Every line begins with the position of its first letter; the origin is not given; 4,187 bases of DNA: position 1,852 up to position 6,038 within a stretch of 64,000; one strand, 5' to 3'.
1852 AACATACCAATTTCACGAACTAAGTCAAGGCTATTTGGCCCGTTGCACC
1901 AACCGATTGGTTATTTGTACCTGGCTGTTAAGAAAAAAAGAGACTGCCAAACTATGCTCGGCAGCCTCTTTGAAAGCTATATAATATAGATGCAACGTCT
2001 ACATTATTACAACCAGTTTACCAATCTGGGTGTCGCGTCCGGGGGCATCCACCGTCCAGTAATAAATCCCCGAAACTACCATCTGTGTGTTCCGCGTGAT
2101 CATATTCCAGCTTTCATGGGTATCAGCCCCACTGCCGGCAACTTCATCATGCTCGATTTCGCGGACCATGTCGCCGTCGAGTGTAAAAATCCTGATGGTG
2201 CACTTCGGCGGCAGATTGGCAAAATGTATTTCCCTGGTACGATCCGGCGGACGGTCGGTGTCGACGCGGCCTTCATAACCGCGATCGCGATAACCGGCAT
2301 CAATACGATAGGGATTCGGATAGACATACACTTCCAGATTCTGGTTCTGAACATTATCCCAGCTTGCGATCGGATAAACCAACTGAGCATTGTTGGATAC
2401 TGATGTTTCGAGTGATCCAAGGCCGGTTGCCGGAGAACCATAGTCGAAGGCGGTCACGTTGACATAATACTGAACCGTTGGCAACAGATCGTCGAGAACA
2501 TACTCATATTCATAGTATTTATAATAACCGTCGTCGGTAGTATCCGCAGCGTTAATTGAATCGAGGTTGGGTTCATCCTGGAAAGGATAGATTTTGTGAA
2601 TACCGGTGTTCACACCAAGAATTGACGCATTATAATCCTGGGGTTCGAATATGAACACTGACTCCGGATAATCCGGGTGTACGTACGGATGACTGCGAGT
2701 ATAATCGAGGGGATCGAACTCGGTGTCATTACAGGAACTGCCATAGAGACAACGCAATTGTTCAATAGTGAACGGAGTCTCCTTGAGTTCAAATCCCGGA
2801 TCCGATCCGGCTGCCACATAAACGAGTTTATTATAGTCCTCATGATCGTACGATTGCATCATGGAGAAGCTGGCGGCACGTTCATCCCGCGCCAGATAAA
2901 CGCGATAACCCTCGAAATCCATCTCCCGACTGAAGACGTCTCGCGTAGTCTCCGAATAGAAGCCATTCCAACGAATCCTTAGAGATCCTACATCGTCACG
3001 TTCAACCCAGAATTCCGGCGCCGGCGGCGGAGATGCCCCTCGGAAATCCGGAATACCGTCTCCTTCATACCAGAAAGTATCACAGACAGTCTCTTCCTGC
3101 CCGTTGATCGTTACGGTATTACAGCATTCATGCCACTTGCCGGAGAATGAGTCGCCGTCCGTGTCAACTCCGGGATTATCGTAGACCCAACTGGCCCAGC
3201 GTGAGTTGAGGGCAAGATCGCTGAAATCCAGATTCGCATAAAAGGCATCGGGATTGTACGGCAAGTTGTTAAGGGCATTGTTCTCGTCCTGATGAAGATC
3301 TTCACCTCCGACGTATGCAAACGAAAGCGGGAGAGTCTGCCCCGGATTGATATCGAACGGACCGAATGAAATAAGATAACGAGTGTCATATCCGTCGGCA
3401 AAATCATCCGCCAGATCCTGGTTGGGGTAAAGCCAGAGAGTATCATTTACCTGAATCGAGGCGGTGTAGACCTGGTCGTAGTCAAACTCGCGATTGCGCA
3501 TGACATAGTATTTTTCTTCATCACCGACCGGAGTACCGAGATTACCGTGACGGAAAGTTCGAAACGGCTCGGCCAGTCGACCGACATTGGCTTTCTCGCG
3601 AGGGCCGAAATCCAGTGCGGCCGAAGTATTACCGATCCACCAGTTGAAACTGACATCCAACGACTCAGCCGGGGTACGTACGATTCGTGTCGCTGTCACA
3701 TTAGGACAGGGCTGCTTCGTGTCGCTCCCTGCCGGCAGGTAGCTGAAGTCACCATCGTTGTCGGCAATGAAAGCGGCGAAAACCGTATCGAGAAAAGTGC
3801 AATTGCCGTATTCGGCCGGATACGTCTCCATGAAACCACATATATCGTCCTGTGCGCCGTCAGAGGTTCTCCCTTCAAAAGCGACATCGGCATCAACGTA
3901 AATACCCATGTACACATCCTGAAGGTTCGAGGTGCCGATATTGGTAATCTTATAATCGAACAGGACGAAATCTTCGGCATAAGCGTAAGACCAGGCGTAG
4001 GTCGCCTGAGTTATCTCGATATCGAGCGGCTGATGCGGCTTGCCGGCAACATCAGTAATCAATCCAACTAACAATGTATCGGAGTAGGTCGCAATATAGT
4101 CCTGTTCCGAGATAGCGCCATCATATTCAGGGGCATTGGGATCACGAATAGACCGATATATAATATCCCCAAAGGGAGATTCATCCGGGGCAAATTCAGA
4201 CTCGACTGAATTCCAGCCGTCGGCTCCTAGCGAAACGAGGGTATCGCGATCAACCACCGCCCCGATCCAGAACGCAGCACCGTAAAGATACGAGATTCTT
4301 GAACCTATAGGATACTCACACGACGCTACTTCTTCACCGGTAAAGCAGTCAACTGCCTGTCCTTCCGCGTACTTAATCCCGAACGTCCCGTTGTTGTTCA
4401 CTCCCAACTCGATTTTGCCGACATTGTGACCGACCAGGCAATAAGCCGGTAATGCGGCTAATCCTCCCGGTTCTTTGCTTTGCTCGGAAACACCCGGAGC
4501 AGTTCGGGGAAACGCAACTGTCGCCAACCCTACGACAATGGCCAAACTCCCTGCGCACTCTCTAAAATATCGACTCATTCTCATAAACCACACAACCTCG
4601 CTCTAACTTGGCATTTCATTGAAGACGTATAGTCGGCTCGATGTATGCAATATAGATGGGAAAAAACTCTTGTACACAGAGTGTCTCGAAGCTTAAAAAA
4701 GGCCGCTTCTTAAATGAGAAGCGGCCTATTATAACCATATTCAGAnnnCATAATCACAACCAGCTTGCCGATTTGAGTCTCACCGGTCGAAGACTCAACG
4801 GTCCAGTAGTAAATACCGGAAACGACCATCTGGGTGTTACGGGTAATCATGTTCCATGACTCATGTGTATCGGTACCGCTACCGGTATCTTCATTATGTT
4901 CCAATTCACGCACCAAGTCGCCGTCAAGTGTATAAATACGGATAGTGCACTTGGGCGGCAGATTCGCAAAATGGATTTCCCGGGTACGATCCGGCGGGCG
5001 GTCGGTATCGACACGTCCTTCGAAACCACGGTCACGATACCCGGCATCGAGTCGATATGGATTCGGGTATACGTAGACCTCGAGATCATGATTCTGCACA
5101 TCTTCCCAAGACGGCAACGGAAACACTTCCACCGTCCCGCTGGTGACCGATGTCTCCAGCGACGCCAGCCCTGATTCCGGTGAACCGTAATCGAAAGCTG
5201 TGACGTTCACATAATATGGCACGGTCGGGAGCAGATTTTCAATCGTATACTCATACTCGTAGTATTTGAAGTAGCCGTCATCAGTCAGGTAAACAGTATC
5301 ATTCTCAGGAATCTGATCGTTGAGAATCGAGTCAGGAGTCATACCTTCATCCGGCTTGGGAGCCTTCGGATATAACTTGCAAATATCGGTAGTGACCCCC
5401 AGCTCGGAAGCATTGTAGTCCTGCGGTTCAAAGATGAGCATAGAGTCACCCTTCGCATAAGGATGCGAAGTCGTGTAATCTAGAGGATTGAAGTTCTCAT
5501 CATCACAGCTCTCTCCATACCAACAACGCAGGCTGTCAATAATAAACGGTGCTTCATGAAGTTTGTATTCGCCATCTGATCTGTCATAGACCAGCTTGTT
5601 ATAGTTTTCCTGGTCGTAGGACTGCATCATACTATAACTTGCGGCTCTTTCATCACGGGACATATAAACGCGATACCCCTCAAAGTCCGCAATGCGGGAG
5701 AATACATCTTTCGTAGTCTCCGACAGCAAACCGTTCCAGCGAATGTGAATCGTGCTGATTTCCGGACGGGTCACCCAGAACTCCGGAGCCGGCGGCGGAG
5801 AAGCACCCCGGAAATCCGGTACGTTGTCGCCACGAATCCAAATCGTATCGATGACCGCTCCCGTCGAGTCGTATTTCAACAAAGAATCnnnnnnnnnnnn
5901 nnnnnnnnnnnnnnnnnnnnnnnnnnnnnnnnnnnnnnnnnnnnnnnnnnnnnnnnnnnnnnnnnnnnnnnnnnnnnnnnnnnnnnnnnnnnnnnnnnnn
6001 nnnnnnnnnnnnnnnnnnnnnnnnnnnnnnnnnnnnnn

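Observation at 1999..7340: Tandem 864-aa secreted paralogs of unknown function with atypical T9SS-like C-terminal domains, next to dockerin enzymes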

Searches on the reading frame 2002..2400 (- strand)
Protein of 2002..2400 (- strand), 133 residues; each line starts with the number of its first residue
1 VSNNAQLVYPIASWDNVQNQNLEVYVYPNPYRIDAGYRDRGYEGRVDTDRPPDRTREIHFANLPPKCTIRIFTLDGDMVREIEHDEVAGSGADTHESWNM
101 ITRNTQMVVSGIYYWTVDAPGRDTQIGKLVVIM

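Call 27: search_protein_families(library=pfam, proteins=[window:2002-2400:-], max_evalue=10)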
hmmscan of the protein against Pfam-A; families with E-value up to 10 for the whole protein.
window:2002-2400:- (133 aa): 3 families
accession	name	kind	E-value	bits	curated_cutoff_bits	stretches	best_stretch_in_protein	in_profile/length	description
PF13585.12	CHU_C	-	0.014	16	27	1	59-122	21-75/86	CHU_C Type IX secretion signal domain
PF21420.2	Tautomerase-like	-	0.02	15.2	27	1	48-61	9-22/45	Tautomerase-like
PF18962.6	Por_Secre_tail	-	0.12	13.2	27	1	66-131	21-75/75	Secretion system C-terminal sorting domain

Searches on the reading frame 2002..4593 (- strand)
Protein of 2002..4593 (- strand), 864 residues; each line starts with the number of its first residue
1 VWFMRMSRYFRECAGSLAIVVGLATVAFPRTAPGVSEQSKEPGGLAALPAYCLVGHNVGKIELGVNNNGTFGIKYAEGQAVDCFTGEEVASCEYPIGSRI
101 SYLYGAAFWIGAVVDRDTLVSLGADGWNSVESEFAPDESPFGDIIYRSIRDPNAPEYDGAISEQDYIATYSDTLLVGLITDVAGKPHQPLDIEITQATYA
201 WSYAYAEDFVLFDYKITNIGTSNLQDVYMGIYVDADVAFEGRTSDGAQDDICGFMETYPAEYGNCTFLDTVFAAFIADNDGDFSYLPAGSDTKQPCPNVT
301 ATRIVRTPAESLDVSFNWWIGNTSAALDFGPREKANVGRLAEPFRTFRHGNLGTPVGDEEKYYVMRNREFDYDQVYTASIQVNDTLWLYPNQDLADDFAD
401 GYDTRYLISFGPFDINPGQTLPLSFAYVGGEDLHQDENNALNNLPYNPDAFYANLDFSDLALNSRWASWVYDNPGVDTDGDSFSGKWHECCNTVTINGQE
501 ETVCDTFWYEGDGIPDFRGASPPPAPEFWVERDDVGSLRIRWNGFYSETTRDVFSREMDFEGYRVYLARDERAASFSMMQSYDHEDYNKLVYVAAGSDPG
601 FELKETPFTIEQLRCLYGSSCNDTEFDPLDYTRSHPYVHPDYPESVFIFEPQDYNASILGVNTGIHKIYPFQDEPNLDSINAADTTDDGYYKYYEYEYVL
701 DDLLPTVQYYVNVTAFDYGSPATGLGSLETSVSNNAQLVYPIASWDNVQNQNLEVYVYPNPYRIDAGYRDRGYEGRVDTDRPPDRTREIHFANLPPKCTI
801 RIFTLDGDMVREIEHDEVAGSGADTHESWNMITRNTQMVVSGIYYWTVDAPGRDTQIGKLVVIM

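Call 6: search_protein_families(library=pfam, proteins=[window:2002-4593:-], max_evalue=0.1)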
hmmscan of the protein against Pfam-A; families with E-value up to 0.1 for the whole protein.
window:2002-4593:- (864 aa): 1 family
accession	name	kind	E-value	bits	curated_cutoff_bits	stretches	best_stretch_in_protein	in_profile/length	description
PF09065.15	Haemadin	-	0.062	13.6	25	0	615-623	8-16/27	Haemadin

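Call 7: search_protein_families(library=ncbifam, proteins=[window:2002-4593:-], max_evalue=0.1)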
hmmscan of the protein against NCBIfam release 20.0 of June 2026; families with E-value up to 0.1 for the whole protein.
window:2002-4593:- (864 aa): 2 families
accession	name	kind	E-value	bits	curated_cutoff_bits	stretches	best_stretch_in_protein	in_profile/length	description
NF052228.1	T9SS_PorZ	equivalog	0.0002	19.9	260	1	747-863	665-756/757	type IX secretion system anionic LPS delivery protein PorZ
NF052323.1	T9SSA_dep_M6i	equivalog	0.063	11.2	600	1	795-863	978-1039/1043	T9SS-dependent M6-like inactivated metalloprotease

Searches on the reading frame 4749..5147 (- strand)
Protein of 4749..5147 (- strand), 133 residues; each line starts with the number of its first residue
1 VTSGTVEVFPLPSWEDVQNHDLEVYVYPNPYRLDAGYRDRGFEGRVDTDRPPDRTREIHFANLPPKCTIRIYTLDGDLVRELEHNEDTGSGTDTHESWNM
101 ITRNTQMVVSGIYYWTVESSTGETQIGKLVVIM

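Call 27: search_protein_families(library=pfam, proteins=[window:4749-5147:-], max_evalue=10)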
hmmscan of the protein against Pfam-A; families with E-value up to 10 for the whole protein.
window:4749-5147:- (133 aa): 3 families
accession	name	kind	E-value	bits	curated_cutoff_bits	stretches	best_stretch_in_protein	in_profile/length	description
PF18962.6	Por_Secre_tail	-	0.0016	19.1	27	1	66-131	21-75/75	Secretion system C-terminal sorting domain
PF13585.12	CHU_C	-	0.0032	18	27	1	58-125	20-78/86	CHU_C Type IX secretion signal domain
PF21420.2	Tautomerase-like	-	0.022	15.1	27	1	48-61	9-22/45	Tautomerase-like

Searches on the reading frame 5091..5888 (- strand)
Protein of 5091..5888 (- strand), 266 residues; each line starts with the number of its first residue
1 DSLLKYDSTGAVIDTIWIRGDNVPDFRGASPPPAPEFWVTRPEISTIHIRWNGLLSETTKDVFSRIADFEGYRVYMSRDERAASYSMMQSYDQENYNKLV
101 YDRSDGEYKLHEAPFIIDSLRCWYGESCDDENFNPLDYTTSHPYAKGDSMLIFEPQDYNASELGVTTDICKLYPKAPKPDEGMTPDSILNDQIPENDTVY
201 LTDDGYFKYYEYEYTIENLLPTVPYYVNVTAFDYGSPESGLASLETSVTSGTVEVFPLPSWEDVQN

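Call 72: predict_structure(alignment_id=A4)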
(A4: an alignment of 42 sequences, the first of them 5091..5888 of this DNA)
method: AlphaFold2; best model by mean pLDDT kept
length: 266 residues; sequences in the alignment: 42
mean_pLDDT: 83.8   pTM: 0.77
mean pLDDT of the five models: 83.8, 83.7, 83.2, 82.5, 82.2
residues with pLDDT >= 90: 148; 70-90: 71; 50-70: 17; < 50: 30
segments of 3 or more residues with pLDDT < 50: 1-13, 15-20, 22-27, 160-164
pLDDT, mean of each block of 10 residues (from residue 1): 38 46 54 94 96 91 81 96 95 88 95 90 95 95 96 77 64 90 85 65 93 97 97 80 89 94 84
secondary structure, 60 per line:
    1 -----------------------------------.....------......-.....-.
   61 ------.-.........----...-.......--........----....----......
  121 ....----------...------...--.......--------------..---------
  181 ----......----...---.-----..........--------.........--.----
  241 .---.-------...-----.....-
elements in order: E36-40 E47-52 H54-58 E69-77 E86-92 E95-102 E107-110 H117-124 E144-146 E149-155 H185-190 E211-216 E225-233 E253-255 H261-265

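Call 74: fold_search(model_id=the predicted structure, library=pdb)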
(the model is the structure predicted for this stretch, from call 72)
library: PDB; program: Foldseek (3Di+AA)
matches with E <= 10: 410; with E <= 0.001: 0
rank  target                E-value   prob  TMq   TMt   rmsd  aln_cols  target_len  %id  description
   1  7y6e_B                1.9e-02  0.18  0.16  0.20  23.9       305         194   10  Crystal structure of sDscam FNIII23 domains, isoform Beta2v6 (released 2023-05-24)
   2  7y6e_A                2.5e-02  0.18  0.16  0.20  24.3       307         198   10  Crystal structure of sDscam FNIII23 domains, isoform Beta2v6 (released 2023-05-24)
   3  7y6e_G                2.6e-02  0.18  0.15  0.20  23.9       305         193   10  Crystal structure of sDscam FNIII23 domains, isoform Beta2v6 (released 2023-05-24)
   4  7y6e_C                3.7e-02  0.14  0.15  0.20  24.9       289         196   12  Crystal structure of sDscam FNIII23 domains, isoform Beta2v6 (released 2023-05-24)
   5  8u18_B                6.9e-02  0.51  0.24  0.16  14.3       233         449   10  Cryo-EM structure of murine Thrombopoietin receptor ectodomain in complex with Tpo (released 2024-02-07)
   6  5u8r_A                9.1e-02  0.57  0.24  0.09  21.6       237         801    9  Structure of the ectodomain of the human Type 1 insulin-like growth factor receptor (released 2018-02-28)
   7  6x3a                  9.7e-02  0.75  0.23  0.20  14.8       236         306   11  Crystal structure of the FN4-FN6 domains of human PTPRD (released 2021-05-26)
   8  7y6e_F                1.1e-01  0.10  0.16  0.21  24.8       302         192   10  Crystal structure of sDscam FNIII23 domains, isoform Beta2v6 (released 2023-05-24)
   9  8dh9_A                1.2e-01  0.60  0.23  0.13  15.3       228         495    9  Leptin-bound leptin receptor complex-D3-D7 (released 2023-04-19)
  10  6tpw                  1.4e-01  0.09  0.15  0.11  23.8       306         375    9  Crystal structures of FNIII domain one through four of the human leucocyte common antigen-related protein ( LAR) (released 2020-05-13)
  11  6git_A                1.5e-01  0.44  0.20  0.12  14.0       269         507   10  PURPLE ACID PHYTASE FROM WHEAT ISOFORM B2 - PRODUCT COMPLEX (released 2019-11-27)
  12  1qg3_B                1.6e-01  0.06  0.14  0.18  28.7       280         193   11  CRYSTAL STRUCTURE OF A TANDEM PAIR OF FIBRONECTIN TYPE III DOMAINS FROM THE CYTOPLASMIC TAIL OF INTEGRIN ALPHA6 BETA4 (released 1999-08-20)
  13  3p4l                  2.3e-01  0.63  0.23  0.29  12.8       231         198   10  Crystal structure of a hemojuvelin-binding fragment of neogenin (released 2010-11-17)
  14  6gvk_A                2.5e-01  0.89  0.26  0.33   7.4       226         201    9  Second pair of Fibronectin type III domains of integrin beta4 (T1663R mutant) bound to the bullous pemphigoid antigen  (released 2019-03-20)
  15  8eyx_A                2.5e-01  0.60  0.27  0.10  23.7       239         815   10  Cryo-EM structure of 4 insulins bound full-length mouse IR mutant with physically decoupled alpha CTs (C684S/C685S/C68 (released 2022-11-09)
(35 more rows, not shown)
